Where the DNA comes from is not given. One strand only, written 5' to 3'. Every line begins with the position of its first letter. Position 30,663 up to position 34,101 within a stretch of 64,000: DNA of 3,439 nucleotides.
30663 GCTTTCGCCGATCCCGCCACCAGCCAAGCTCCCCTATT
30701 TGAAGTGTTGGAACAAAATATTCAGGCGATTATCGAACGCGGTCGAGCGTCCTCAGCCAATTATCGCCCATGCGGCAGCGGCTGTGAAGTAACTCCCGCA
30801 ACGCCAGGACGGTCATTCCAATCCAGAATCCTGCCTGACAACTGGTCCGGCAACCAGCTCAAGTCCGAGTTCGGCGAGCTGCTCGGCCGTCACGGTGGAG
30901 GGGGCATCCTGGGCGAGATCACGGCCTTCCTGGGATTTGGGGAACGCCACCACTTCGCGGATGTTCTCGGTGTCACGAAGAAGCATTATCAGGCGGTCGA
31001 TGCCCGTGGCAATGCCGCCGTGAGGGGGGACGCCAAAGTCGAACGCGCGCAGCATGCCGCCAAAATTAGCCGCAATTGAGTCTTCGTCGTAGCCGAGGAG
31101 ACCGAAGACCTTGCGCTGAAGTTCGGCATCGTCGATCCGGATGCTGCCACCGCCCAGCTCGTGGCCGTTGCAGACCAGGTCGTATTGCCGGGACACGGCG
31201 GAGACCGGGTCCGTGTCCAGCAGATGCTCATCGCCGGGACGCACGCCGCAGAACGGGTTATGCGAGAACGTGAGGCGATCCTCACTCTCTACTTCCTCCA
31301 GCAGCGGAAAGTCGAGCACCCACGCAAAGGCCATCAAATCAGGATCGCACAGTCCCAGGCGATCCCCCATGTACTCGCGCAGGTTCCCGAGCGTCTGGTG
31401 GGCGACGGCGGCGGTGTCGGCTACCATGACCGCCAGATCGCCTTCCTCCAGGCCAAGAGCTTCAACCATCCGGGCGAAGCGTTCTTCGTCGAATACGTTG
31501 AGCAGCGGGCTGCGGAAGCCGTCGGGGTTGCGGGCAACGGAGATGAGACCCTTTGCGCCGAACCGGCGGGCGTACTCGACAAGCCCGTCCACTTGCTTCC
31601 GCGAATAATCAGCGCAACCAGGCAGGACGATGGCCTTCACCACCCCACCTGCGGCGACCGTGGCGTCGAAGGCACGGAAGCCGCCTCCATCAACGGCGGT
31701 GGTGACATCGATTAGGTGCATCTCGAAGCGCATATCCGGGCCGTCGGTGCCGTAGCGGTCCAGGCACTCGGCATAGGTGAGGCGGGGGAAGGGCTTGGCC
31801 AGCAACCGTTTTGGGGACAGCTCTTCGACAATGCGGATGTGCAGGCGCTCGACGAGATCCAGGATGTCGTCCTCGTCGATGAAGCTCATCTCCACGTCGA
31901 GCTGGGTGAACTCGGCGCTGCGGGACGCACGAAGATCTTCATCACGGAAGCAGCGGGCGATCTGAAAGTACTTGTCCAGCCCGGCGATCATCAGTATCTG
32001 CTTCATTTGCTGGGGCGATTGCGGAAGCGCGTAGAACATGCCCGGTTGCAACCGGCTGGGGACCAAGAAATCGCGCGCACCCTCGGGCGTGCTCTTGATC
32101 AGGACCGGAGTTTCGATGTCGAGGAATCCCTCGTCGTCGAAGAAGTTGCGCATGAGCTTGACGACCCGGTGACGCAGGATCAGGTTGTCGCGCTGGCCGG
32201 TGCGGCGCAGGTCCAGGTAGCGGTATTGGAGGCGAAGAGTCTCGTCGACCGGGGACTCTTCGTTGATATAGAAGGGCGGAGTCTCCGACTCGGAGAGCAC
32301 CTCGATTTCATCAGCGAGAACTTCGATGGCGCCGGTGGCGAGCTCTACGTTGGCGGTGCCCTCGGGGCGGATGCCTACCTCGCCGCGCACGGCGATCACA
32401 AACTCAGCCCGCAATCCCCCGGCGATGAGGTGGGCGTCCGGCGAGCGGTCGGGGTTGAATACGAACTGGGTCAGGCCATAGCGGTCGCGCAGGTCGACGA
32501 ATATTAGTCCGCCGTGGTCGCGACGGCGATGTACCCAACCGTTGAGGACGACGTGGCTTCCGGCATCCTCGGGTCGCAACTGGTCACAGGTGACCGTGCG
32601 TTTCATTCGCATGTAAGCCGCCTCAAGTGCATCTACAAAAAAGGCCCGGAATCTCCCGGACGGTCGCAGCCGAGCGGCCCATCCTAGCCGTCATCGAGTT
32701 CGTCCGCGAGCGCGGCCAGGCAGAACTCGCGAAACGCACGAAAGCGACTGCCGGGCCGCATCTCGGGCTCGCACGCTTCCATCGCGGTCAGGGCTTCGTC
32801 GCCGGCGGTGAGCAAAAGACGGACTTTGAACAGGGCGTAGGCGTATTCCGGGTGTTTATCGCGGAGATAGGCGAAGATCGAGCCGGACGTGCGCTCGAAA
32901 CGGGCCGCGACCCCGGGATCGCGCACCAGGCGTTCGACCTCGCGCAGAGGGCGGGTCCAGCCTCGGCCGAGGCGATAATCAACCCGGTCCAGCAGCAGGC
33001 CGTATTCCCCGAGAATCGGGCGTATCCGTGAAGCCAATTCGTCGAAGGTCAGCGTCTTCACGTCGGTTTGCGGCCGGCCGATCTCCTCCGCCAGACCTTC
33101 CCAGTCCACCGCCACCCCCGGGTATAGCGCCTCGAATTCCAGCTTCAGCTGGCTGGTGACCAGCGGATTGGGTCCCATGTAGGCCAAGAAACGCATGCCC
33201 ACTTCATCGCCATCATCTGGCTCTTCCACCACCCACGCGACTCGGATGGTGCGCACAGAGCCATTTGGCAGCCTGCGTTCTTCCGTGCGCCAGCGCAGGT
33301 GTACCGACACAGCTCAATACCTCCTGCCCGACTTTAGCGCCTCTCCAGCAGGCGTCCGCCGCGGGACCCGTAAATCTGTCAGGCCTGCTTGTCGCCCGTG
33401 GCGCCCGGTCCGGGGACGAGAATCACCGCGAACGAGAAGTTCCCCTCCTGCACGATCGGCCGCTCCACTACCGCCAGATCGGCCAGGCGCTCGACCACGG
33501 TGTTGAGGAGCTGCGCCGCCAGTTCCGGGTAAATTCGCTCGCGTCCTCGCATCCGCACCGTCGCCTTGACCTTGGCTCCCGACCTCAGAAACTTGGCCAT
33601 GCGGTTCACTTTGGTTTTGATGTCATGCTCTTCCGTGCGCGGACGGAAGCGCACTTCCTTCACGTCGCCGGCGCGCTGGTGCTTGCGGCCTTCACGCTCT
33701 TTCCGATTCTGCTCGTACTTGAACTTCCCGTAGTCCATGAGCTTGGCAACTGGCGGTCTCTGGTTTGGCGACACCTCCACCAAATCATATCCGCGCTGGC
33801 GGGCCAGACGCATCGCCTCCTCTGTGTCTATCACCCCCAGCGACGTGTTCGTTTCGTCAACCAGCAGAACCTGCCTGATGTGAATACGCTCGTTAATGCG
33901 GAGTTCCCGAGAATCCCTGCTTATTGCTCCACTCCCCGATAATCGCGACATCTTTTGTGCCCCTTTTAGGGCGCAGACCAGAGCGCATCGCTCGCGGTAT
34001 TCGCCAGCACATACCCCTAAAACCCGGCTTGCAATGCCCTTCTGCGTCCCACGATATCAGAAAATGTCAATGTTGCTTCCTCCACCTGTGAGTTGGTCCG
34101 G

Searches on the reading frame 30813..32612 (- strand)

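Call 8: search_protein_families(library=pfam, proteins=[window:30813-32612:-], max_evalue=0.001)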
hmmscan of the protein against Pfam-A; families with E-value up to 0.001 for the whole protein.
window:30813-32612:- (599 aa): 3 families
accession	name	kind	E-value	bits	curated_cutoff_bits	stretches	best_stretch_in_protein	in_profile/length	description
PF00152.25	tRNA-synt_2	-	2e-110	369.2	25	1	123-561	1-308/308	tRNA synthetases class II (D, K and N)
PF02938.19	GAD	-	9.8e-19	67.8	23.4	1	315-408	1-95/95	GAD domain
PF01336.31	tRNA_anti-codon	-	9.5e-16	58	27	1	21-106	1-75/75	OB-fold nucleic acid binding domain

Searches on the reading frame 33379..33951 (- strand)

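Call 8: search_protein_families(library=pfam, proteins=[window:33379-33951:-], max_evalue=0.001)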
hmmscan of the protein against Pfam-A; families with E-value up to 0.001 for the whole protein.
window:33379-33951:- (190 aa): 2 families
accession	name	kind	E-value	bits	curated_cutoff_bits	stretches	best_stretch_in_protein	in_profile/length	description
PF05198.21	IF3_N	-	3.2e-29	101.3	26.9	1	19-87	1-69/70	Translation initiation factor IF-3, N-terminal domain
PF00707.27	IF3_C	-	6.9e-26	90.5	34.8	1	96-177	2-83/86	Translation initiation factor IF-3, C-terminal domain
